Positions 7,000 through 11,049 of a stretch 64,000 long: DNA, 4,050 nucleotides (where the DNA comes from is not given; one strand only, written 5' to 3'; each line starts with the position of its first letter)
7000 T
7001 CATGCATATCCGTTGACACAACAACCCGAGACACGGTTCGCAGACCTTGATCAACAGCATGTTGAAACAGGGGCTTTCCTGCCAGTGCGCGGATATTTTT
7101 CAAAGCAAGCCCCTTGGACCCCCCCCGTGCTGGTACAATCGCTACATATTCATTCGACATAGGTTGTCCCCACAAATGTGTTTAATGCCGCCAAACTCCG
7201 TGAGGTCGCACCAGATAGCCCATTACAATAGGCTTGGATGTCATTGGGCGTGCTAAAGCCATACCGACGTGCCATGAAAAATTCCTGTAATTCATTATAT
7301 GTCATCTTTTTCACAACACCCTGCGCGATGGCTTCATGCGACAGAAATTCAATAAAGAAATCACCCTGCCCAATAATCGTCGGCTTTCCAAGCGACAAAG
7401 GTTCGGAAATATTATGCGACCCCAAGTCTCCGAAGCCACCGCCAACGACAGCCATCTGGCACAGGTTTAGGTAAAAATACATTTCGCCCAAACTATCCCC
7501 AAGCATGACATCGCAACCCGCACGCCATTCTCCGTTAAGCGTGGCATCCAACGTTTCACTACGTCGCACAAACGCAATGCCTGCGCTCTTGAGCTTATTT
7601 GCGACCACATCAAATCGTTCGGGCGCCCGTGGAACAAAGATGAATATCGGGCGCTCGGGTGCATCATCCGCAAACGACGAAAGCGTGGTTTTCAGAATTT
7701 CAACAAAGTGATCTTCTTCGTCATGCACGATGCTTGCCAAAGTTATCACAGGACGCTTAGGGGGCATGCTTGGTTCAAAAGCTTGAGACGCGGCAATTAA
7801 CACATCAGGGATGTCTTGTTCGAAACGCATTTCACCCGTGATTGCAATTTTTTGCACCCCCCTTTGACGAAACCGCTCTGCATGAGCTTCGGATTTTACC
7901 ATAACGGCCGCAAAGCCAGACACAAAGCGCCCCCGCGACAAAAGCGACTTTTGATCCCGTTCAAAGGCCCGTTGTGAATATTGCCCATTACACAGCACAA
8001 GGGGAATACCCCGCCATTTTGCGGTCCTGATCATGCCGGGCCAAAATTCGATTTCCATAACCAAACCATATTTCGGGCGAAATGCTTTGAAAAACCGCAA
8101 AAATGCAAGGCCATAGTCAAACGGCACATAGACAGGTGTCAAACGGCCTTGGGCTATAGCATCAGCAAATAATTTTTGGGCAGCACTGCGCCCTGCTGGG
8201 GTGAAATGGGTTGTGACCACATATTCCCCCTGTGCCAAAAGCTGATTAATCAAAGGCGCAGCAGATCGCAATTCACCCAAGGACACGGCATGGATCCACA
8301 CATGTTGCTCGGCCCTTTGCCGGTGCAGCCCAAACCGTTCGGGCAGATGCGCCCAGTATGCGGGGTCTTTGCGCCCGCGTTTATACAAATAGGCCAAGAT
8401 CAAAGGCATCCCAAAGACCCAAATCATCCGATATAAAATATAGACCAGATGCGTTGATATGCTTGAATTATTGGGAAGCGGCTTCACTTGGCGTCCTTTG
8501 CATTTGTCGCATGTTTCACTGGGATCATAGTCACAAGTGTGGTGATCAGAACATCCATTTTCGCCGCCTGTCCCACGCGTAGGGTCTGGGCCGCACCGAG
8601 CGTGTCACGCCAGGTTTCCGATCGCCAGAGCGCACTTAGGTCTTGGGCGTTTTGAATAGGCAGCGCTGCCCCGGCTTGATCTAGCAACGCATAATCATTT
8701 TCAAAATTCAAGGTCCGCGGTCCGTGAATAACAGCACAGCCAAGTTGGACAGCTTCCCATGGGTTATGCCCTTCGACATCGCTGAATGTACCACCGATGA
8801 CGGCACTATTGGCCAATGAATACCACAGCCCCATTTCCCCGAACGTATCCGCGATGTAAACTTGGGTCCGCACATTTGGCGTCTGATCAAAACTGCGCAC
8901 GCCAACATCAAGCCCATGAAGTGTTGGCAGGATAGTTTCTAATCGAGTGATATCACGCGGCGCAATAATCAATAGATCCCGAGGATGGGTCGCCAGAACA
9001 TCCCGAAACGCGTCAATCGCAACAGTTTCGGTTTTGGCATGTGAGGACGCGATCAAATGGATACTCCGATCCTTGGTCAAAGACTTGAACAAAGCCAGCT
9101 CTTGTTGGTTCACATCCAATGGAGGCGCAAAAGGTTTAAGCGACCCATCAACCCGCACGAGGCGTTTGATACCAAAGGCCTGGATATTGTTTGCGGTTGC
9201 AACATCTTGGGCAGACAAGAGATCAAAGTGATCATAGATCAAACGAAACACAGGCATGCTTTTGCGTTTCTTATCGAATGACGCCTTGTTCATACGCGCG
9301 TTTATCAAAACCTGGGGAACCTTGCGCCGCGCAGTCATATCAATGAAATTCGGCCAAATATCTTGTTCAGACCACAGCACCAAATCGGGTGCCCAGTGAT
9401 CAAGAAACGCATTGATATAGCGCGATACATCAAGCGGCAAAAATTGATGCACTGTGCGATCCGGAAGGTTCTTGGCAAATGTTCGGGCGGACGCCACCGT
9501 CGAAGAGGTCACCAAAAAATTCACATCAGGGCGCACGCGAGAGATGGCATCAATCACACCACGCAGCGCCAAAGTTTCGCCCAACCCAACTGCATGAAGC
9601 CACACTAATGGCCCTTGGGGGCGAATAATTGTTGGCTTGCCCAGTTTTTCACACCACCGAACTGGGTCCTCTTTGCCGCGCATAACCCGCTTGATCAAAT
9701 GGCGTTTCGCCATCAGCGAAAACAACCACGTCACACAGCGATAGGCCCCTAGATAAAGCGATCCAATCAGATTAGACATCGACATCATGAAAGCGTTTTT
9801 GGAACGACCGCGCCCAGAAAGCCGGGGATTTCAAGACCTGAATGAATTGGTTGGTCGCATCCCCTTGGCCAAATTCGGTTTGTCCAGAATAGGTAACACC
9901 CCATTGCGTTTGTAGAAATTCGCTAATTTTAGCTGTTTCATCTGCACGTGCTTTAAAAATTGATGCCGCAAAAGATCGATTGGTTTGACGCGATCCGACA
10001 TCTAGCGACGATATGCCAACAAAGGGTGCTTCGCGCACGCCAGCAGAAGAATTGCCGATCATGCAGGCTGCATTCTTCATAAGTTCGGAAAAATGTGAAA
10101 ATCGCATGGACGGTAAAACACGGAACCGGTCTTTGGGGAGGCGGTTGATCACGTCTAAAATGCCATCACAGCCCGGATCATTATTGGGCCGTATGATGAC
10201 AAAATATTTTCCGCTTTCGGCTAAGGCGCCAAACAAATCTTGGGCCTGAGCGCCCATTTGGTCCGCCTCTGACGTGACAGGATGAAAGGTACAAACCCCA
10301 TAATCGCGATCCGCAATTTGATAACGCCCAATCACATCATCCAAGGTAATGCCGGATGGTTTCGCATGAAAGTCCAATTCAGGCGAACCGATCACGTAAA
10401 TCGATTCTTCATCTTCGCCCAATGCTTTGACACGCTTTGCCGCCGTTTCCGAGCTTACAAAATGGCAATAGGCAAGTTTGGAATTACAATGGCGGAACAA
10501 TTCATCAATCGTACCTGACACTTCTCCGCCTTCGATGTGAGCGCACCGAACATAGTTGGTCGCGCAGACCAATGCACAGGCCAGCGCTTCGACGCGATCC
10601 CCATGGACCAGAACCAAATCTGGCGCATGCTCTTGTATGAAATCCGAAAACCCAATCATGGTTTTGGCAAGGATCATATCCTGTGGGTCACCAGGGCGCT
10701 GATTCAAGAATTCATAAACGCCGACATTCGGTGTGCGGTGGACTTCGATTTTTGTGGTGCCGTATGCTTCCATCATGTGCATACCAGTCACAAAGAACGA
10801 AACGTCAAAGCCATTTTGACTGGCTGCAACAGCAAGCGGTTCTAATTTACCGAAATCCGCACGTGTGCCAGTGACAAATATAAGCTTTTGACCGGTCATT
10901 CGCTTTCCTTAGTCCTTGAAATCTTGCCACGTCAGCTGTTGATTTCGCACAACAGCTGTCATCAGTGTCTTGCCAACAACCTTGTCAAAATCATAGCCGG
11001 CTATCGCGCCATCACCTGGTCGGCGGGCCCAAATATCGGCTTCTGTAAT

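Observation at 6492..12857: Compact operon fusing sialic-acid (NeuABC) biosynthesis with lipid A-core enzymes (LpxL-like plus two WaaA paralogs), with no classical sialyltransferase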

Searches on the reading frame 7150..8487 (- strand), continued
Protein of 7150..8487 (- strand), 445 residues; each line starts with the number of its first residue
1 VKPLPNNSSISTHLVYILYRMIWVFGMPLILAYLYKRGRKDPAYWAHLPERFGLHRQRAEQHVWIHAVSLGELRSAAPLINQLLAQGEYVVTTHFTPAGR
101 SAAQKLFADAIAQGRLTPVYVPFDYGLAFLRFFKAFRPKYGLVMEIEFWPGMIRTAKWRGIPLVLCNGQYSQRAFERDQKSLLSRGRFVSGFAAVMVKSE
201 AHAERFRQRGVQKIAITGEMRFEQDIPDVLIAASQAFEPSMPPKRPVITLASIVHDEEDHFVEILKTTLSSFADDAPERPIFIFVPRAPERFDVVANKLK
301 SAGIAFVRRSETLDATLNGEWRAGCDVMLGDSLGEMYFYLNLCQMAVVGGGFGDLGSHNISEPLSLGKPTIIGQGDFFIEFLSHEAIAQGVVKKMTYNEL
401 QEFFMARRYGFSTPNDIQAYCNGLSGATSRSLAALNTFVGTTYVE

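Call 84: predict_structure(alignment_id=A1)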
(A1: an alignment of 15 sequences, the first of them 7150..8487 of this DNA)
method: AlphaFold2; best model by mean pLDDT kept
length: 445 residues; sequences in the alignment: 15
mean_pLDDT: 90.9   pTM: 0.86
mean pLDDT of the five models: 90.9, 90.3, 89.3, 89.1, 88.7
residues with pLDDT >= 90: 306; 70-90: 128; 50-70: 8; < 50: 3
segments of 3 or more residues with pLDDT < 50: 443-445
pLDDT, mean of each block of 10 residues (from residue 1): 69 85 91 90 90 95 93 91 96 90 94 97 93 96 90 92 92 88 84 92 92 93 91 97 94 92 97 92 92 95 96 94 95 90 94 81 94 84 89 95 91 94 92 89 44
secondary structure, 60 per line:
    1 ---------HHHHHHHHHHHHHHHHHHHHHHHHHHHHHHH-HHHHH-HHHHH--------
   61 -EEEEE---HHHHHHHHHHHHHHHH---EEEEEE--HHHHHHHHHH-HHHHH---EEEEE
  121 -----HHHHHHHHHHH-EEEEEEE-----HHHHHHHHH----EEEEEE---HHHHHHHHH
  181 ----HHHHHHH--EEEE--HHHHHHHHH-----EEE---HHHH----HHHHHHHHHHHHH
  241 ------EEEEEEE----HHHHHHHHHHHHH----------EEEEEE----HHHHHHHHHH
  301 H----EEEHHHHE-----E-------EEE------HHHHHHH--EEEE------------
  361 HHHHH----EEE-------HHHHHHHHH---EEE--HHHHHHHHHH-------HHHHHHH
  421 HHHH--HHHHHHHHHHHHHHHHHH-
elements in order: H10-40 H42-46 H48-52 E62-66 H70-85 E89-94 H97-106 H108-112 E116-120 H126-136 E138-144 H150-158 E163-168 H172-180 H185-191 E194-197 H200-208 E214-216 H220-223 H228-240 E247-253 H258-270 E281-286 H291-301 E306-308 H309-312 E327-329 H336-342 E345-348 H361-365 E370-372 H380-388 E392-394 H397-406 H414-424 H427-444

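Call 86: fold_search(model_id=the predicted structure, library=pdb)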
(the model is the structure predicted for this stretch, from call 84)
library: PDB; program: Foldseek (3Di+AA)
matches with E <= 10: 1396; with E <= 0.001: 225
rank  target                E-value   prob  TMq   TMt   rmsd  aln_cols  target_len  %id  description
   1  2xci_A                9.5e-21  1.00  0.56  0.68   5.2       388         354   20  Membrane-embedded monofunctional glycosyltransferase WaaA of Aquifex aeolicus, substrate-free form (released 2011-05-11)
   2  2xci_C                1.5e-20  1.00  0.54  0.66   5.8       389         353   19  Membrane-embedded monofunctional glycosyltransferase WaaA of Aquifex aeolicus, substrate-free form (released 2011-05-11)
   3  2xci_B                1.6e-20  1.00  0.55  0.66   5.6       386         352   20  Membrane-embedded monofunctional glycosyltransferase WaaA of Aquifex aeolicus, substrate-free form (released 2011-05-11)
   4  4bfc                  2.7e-11  1.00  0.35  0.78   6.3       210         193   27  Crystal structure of the C-terminal CMP-Kdo binding domain of WaaA from Acinetobacter baumannii (released 2014-04-02)
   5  3oy2_A                1.6e-09  1.00  0.48  0.53   8.0       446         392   13  Crystal structure of a putative glycosyltransferase from Paramecium bursaria Chlorella virus NY2A (released 2010-11-17)
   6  1f6d_D                1.9e-09  1.00  0.52  0.61   6.7       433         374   15  THE STRUCTURE OF UDP-N-ACETYLGLUCOSAMINE 2-EPIMERASE FROM E. COLI. (released 2000-12-13)
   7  1v4v_A                2.6e-09  1.00  0.52  0.60   6.1       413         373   14  Crystal Structure Of UDP-N-Acetylglucosamine 2-Epimerase From Thermus Thermophilus HB8 (released 2003-12-02)
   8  3dzc_A                2.8e-09  1.00  0.52  0.60   6.7       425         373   13  2.35 Angstrom resolution structure of WecB (VC0917), a UDP-N-acetylglucosamine 2-epimerase from Vibrio cholerae. (released 2008-08-12)
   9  5uof_A                4.7e-09  1.00  0.48  0.46   8.6       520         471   11  Crystal structure of alpha,alpha-trehalose 6-phosphate sythase from Burkholderia multivorans (released 2017-02-15)
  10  5xvs_A                4.9e-09  1.00  0.48  0.57   7.7       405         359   13  Crystal structure of UDP-GlcNAc 2-epimerase NeuC complexed with UDP (released 2018-04-11)
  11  1f6d_B                6.1e-09  1.00  0.55  0.64   5.6       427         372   15  THE STRUCTURE OF UDP-N-ACETYLGLUCOSAMINE 2-EPIMERASE FROM E. COLI. (released 2000-12-13)
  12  7vz6_H                6.8e-09  1.00  0.55  0.64   5.8       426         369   15  The crystal structure of Non-hydrolyzing UDPGlcNAc 2-epimerase in complex with UDP-glucose (released 2022-11-16)
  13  7vz6_G                1.2e-08  1.00  0.52  0.63   6.5       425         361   14  The crystal structure of Non-hydrolyzing UDPGlcNAc 2-epimerase in complex with UDP-glucose (released 2022-11-16)
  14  7vz6_E                1.2e-08  1.00  0.51  0.60   7.4       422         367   15  The crystal structure of Non-hydrolyzing UDPGlcNAc 2-epimerase in complex with UDP-glucose (released 2022-11-16)
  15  4zht_B                1.3e-08  1.00  0.45  0.50   8.6       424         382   11  Crystal structure of UDP-GlcNAc 2-epimerase (released 2016-06-01)
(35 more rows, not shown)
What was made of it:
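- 7150..8487 (-): GT30 'A': member of a distinct GT30 subfamily linked to nonulosonate genes; candidate CMP-sialic acid:Kdo transferase. The AlphaFold model has pLDDT 90.9, and its best PDB match is WaaA 2XCI at E 1e-20 (calls 84, 86).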

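Call 90: search_solved_structures(query=L087:5392-6024:-, max_evalue=1)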
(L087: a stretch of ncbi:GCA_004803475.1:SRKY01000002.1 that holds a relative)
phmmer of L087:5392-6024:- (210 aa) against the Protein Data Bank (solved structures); distinct sequences matched with E-value up to 1: 9.
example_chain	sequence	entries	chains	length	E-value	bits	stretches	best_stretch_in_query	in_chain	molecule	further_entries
2wml_A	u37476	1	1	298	3.8e-05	26.3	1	36-91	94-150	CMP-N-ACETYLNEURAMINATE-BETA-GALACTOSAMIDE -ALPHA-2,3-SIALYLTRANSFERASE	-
2wnb_A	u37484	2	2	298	3.8e-05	26.2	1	36-91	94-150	CMP-N-acetylneuraminate-beta-galactosamide-alpha-2,3-sialyltransferase 1 | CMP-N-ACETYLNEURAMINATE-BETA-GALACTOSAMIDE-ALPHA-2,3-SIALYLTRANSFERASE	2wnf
6apj_A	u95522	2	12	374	0.086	15.3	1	41-105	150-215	Alpha-N-acetylgalactosaminide alpha-2,6-sialyltransferase 2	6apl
4mps_A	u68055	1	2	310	0.19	14.2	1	40-97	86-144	Beta-galactoside alpha-2,6-sialyltransferase 1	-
9bae_A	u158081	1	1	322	0.63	12.5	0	36-105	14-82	Ketol-acid reductoisomerase (NADP(+))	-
6vo2_A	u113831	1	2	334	0.69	12.3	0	36-105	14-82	Ketol-acid reductoisomerase (NADP(+))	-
6aqj_A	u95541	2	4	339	0.71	12.3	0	36-105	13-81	Ketol-acid reductoisomerase (NADP(+))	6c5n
5w3k_A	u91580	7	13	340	0.71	12.3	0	36-105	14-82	Ketol-acid reductoisomerase (NADP(+))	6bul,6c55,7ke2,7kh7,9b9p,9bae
4tsk_A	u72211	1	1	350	0.74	12.2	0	37-106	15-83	Ketol-acid reductoisomerase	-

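Call 91: search_solved_structures(query=L087:6021-6788:-, max_evalue=1)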
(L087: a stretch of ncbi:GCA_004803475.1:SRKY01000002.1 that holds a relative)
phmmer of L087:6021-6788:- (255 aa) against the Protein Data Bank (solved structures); distinct sequences matched with E-value up to 1: 2.
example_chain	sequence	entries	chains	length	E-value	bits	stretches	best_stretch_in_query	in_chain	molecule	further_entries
5gn2_A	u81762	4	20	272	0.22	14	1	184-244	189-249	Blr0248 protein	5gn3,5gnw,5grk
7e9w_A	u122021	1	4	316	0.82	12.1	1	156-197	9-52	D-psicose 3-epimerase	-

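Call 95: search_protein_representatives(alignment_id=A1)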
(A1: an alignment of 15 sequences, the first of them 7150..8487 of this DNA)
Query: 15 sequences, 443 profile positions. Proteins with E-value up to 0.001 (for the whole library): 20075; up to 1e-10: 13829; up to 1e-30: 5124. The best 150 are listed.
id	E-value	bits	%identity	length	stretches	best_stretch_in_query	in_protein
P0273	2.6e-200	682.4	-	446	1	3-439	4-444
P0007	8.4e-199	677.4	-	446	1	3-439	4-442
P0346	2.1e-182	623.4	-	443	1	9-440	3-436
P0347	1.2e-172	591.2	-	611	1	10-404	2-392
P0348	7.9e-163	558.9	-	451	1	7-438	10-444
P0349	7.0e-162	555.7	-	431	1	7-438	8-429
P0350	1.4e-158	544.8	-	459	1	4-440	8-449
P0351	8.7e-156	535.6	-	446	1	9-438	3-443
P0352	3.2e-153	527.2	-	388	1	52-440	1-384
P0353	2.1e-150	517.9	-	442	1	9-440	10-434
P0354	2.5e-148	511.1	-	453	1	10-436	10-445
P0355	1.2e-147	508.8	-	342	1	4-345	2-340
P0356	3.2e-143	494.2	-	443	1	3-440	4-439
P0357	3.3e-143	494.2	-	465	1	3-436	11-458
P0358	3.8e-143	494.0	-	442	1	9-434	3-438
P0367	1.8e-123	429.2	-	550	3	5-298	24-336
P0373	4.2e-114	398.3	-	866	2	16-438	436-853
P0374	6.7e-112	391.0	-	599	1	4-436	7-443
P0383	3.5e-100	352.4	-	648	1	7-438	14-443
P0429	5.4e-83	295.7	-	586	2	15-401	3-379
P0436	2.7e-82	293.4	-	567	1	16-437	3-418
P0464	4.1e-79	282.9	-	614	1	11-439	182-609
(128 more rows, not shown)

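Call 97: search_protein_families(library=pfam, proteins=[P0347, P0374, P0383, P0367, P0373, P0464, P0436, P0429], max_evalue=0.001)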
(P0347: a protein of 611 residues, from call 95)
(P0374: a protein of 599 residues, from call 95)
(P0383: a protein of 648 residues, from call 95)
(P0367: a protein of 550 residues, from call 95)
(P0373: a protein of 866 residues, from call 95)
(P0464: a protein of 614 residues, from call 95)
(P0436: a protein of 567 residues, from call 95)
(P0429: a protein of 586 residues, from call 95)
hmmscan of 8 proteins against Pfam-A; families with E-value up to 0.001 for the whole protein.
P0347 (611 aa): 2 families
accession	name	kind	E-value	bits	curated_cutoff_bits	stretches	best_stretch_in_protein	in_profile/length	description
PF04413.22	Glycos_transf_N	-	1e-43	149.4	23.9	1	38-215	2-179/179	3-Deoxy-D-manno-octulosonic-acid transferase (kdotransferase)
PF13579.12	Glyco_trans_4_4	-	0.00055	20.7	29.7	1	66-205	6-150/158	Glycosyl transferase 4-like domain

P0374 (599 aa): 6 families
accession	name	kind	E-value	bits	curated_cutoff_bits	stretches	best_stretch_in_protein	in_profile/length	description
PF04413.22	Glycos_transf_N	-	2.5e-36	125.3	23.9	1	50-230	2-179/179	3-Deoxy-D-manno-octulosonic-acid transferase (kdotransferase)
PF13302.13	Acetyltransf_3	-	2.3e-13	51.5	25.4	1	450-581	2-138/138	Acetyltransferase (GNAT) domain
PF00583.31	Acetyltransf_1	-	8.7e-09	36.1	20.7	1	488-580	18-116/116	Acetyltransferase (GNAT) family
PF00534.26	Glycos_transf_1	-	9.9e-06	25.6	26.4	1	324-423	73-169/172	Glycosyl transferases group 1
PF13508.13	Acetyltransf_7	-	9.4e-05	23.2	27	1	499-552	2-56/84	Acetyltransferase (GNAT) domain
PF13523.12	Acetyltransf_8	-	0.00044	20.3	27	0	457-522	3-66/145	Acetyltransferase (GNAT) domain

P0383 (648 aa): 3 families
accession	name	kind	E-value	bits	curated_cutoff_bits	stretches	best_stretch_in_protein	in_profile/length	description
PF04413.22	Glycos_transf_N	-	9.7e-39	133.2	23.9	1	53-228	2-179/179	3-Deoxy-D-manno-octulosonic-acid transferase (kdotransferase)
PF02698.23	DUF218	-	1.4e-20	74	27.6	1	463-593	2-110/133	DUF218 domain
PF13439.12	Glyco_transf_4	-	0.00085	19.8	28.5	0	83-221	9-162/170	Glycosyltransferase Family 4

P0367 (550 aa): 1 family
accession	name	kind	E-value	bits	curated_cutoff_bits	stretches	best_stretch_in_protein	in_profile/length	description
PF04413.22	Glycos_transf_N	-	1.5e-38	132.6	23.9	1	89-257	11-178/179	3-Deoxy-D-manno-octulosonic-acid transferase (kdotransferase)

P0373 (866 aa): 5 families
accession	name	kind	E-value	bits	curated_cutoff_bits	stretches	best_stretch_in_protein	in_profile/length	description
PF04413.22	Glycos_transf_N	-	9.2e-115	380.9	23.9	2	466-643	2-179/179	3-Deoxy-D-manno-octulosonic-acid transferase (kdotransferase)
PF00534.26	Glycos_transf_1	-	9.7e-17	61.5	26.4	2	681-833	34-171/172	Glycosyl transferases group 1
PF13524.12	Glyco_trans_1_2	-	1.8e-05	25.1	25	0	769-835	67-129/144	Glycosyl transferase-like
PF02350.25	Epimerase_2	-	4.5e-05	22.9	30.6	1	608-712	122-235/347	UDP-N-acetylglucosamine 2-epimerase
PF13692.12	Glyco_trans_1_4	-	0.00028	21.6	27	0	681-818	21-140/142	Glycosyl transferases group 1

P0464 (614 aa): 3 families
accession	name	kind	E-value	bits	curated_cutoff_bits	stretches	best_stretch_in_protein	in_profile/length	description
PF04413.22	Glycos_transf_N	-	3.8e-63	212.7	23.9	1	217-394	2-179/179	3-Deoxy-D-manno-octulosonic-acid transferase (kdotransferase)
PF00534.26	Glycos_transf_1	-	1.7e-05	24.8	26.4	1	490-586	75-169/172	Glycosyl transferases group 1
PF12158.14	DUF3592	-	0.00023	22.2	25.3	1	62-134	12-83/84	Domain of unknown function (DUF3592)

P0436 (567 aa): 2 families
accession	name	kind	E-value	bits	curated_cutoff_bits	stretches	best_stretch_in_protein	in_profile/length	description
PF04413.22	Glycos_transf_N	-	3.4e-66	222.6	23.9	1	32-210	1-179/179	3-Deoxy-D-manno-octulosonic-acid transferase (kdotransferase)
PF13524.12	Glyco_trans_1_2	-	0.00087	19.7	25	0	336-411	67-139/144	Glycosyl transferase-like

P0429 (586 aa): 3 families
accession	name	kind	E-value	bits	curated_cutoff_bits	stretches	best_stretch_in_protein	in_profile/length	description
PF04413.22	Glycos_transf_N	-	9.7e-72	240.7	23.9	1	33-211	1-179/179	3-Deoxy-D-manno-octulosonic-acid transferase (kdotransferase)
PF00534.26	Glycos_transf_1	-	5.7e-15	55.7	26.4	2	302-393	76-164/172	Glycosyl transferases group 1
PF02371.22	Transposase_20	-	0.00037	21.3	21.3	0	269-298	23-52/87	Transposase IS116/IS110/IS902 family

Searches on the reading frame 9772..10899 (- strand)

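Call 4: search_protein_families(library=pfam, proteins=[window:9772-10899:-])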
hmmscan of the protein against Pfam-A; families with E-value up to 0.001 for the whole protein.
window:9772-10899:- (375 aa): 1 family
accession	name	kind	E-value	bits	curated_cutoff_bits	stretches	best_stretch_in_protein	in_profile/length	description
PF02350.25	Epimerase_2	-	6.1e-63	213.2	30.6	1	27-357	5-347/347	UDP-N-acetylglucosamine 2-epimerase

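Call 5: search_protein_families(library=ncbifam, proteins=[window:9772-10899:-])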
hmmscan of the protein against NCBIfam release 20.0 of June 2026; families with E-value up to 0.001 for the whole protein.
window:9772-10899:- (375 aa): 2 families
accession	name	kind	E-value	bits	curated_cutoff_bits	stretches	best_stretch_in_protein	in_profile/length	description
TIGR03568.1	NeuC_NnaA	equivalog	6.6e-104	347.7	235.9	1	5-356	2-365/365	UDP-N-acetylglucosamine 2-epimerase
TIGR00236.1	wecB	equivalog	5.6e-18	65.2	210.15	1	5-298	2-297/366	non-hydrolyzing UDP-N-acetylglucosamine 2-epimerase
